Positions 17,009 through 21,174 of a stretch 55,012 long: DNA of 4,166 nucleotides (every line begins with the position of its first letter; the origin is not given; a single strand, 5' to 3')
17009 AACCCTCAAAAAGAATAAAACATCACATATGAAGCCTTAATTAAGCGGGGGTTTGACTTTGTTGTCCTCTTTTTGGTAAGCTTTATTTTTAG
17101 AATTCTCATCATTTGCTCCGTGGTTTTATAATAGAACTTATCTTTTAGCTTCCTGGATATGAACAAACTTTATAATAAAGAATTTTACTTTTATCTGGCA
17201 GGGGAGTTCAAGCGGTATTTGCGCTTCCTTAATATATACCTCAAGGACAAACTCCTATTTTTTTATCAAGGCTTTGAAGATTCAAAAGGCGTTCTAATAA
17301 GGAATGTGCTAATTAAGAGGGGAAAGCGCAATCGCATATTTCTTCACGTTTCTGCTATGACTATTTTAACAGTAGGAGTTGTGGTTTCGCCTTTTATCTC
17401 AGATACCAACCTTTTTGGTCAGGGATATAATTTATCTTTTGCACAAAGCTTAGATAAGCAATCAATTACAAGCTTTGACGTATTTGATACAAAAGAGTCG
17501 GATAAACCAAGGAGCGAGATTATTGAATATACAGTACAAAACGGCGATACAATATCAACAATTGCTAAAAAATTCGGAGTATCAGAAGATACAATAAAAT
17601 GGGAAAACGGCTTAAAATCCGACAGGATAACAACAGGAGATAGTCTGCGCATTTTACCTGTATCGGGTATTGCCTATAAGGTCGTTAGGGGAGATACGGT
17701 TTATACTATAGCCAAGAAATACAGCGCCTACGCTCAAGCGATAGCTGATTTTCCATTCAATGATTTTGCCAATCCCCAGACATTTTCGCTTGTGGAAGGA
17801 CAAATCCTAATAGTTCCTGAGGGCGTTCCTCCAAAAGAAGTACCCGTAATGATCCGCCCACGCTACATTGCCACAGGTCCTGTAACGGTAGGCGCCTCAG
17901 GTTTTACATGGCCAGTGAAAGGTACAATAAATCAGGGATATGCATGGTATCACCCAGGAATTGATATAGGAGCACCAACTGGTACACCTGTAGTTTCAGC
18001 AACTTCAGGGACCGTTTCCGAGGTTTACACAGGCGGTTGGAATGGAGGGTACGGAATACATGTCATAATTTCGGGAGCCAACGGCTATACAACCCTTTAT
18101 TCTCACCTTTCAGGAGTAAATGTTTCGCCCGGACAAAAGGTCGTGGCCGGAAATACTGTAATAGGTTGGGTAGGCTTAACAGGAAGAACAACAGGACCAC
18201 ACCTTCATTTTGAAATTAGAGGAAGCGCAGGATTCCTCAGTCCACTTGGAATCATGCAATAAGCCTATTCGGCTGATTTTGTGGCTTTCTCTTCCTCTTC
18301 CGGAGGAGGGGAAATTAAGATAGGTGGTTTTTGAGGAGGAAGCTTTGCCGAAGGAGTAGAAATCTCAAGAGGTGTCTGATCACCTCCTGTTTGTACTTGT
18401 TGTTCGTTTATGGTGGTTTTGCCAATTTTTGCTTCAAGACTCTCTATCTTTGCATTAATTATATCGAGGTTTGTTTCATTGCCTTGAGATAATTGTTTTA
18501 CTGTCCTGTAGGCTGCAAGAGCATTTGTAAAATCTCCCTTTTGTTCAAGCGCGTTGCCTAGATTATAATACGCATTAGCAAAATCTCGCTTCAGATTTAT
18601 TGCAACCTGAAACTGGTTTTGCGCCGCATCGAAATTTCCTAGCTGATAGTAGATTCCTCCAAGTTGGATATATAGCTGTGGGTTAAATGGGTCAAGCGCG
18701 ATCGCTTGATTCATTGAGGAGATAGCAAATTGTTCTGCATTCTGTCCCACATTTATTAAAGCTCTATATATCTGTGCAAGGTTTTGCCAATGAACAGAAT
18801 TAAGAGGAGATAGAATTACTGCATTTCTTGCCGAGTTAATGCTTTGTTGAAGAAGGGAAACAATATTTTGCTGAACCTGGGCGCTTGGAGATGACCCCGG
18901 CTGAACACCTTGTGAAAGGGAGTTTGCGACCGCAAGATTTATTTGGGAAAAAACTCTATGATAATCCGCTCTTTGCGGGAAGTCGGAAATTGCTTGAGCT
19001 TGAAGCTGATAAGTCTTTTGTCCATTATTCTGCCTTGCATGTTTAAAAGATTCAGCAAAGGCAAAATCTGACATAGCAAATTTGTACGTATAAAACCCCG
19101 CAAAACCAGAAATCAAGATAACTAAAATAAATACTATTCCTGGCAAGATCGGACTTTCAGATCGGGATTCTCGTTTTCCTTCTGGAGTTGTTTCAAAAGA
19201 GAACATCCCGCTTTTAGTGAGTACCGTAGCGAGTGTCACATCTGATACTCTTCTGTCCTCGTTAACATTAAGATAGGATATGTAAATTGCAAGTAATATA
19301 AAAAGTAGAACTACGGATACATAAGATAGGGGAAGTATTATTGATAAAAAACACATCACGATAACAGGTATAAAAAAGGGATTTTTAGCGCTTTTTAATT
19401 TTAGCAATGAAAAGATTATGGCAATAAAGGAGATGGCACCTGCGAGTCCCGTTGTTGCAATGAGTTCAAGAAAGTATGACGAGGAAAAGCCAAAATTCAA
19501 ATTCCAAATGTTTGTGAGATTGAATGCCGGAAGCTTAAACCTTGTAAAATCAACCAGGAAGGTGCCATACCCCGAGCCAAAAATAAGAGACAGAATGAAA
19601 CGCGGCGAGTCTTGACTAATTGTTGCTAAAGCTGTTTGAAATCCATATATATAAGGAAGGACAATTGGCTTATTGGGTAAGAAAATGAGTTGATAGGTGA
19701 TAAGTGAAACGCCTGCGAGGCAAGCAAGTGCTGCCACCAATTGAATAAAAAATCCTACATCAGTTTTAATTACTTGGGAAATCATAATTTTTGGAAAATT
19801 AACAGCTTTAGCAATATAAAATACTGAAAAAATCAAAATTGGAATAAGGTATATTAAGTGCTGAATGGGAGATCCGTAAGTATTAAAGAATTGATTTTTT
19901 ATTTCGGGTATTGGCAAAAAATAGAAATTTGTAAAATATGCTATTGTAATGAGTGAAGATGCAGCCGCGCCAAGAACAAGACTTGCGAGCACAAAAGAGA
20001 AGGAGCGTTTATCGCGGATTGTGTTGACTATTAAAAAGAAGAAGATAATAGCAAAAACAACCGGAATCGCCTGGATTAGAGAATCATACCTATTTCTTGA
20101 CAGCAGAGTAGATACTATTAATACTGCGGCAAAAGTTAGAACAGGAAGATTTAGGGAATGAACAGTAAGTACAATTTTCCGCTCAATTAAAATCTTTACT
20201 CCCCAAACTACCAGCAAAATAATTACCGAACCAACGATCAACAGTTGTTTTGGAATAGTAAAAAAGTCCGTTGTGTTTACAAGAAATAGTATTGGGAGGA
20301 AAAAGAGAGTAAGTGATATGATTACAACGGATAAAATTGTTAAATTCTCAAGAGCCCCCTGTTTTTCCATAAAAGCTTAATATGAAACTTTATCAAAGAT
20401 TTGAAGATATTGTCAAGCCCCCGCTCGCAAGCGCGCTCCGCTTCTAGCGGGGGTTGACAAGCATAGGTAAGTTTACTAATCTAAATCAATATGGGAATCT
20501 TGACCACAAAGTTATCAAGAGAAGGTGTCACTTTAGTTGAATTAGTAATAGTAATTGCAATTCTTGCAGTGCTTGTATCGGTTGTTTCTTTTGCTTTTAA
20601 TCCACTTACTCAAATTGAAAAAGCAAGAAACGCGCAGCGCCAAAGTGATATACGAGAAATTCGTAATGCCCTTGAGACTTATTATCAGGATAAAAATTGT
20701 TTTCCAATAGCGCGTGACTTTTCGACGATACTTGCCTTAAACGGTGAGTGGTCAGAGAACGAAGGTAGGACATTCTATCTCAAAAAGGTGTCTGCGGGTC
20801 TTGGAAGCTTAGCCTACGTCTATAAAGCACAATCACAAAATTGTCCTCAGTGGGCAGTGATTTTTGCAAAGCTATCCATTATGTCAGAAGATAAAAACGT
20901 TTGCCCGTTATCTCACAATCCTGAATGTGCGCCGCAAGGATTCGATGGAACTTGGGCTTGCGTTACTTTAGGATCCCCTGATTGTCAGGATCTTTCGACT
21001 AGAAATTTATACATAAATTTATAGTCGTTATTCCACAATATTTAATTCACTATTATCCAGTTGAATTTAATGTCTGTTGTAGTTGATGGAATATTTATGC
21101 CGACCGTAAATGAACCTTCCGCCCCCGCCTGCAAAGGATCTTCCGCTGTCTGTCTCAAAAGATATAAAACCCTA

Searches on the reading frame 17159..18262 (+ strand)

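Call 81: search_protein_families(library=pfam, proteins=[window:17159-18262:+], max_evalue=0.0001)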
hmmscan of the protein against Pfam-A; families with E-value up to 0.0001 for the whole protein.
window:17159-18262:+ (367 aa): 3 families
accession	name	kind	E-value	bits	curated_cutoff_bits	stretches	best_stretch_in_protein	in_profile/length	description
PF01551.29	Peptidase_M23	-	2.7e-27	95.2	28.7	1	264-355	2-89/96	Peptidase family M23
PF01476.26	LysM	-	3.1e-20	72.3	20.9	2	124-165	1-42/43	LysM domain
PF23473.1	LysM3_LYK4_5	-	6.3e-11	42.6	29.3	1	123-157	4-38/48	LYK4/5 LysM3 domain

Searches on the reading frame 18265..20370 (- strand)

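Call 81: search_protein_families(library=pfam, proteins=[window:18265-20370:-], max_evalue=0.0001)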
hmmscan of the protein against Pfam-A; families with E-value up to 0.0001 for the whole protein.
window:18265-20370:- (701 aa): 9 families
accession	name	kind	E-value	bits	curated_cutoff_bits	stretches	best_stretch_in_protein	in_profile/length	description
PF13414.12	TPR_11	-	9.9e-13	48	26.8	1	572-612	2-42/42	TPR repeat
PF07719.23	TPR_2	-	6.8e-12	45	27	1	598-629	1-32/34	Tetratricopeptide repeat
PF13181.12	TPR_8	-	1.2e-11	44.3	25.7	0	598-629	1-32/34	Tetratricopeptide repeat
PF13431.12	TPR_17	-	2.3e-11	43.5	24.4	0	554-584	3-33/34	Tetratricopeptide repeat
PF13432.12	TPR_16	-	6.3e-09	36.6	32.7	1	573-631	6-64/65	Tetratricopeptide repeat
PF13424.12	TPR_12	-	6.6e-09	36.3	30.1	0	530-595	8-76/77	Tetratricopeptide repeat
PF00515.34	TPR_1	-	9.8e-09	35.1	27.8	1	598-628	1-31/34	Tetratricopeptide repeat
PF13176.12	TPR_7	-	2.6e-07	30.6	27.9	0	600-632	1-33/36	Tetratricopeptide repeat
PF14559.12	TPR_19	-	7.7e-07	29.8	25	1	549-603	10-63/68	Tetratricopeptide repeat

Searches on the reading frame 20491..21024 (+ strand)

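Call 81: search_protein_families(library=pfam, proteins=[window:20491-21024:+], max_evalue=0.0001)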
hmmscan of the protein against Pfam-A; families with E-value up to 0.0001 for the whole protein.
window:20491-21024:+ (177 aa): 1 family
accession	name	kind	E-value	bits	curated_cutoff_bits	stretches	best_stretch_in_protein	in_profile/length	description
PF07963.17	N_methyl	-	1.8e-05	24.6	21.2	1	10-32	4-26/27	Prokaryotic N-terminal methylation motif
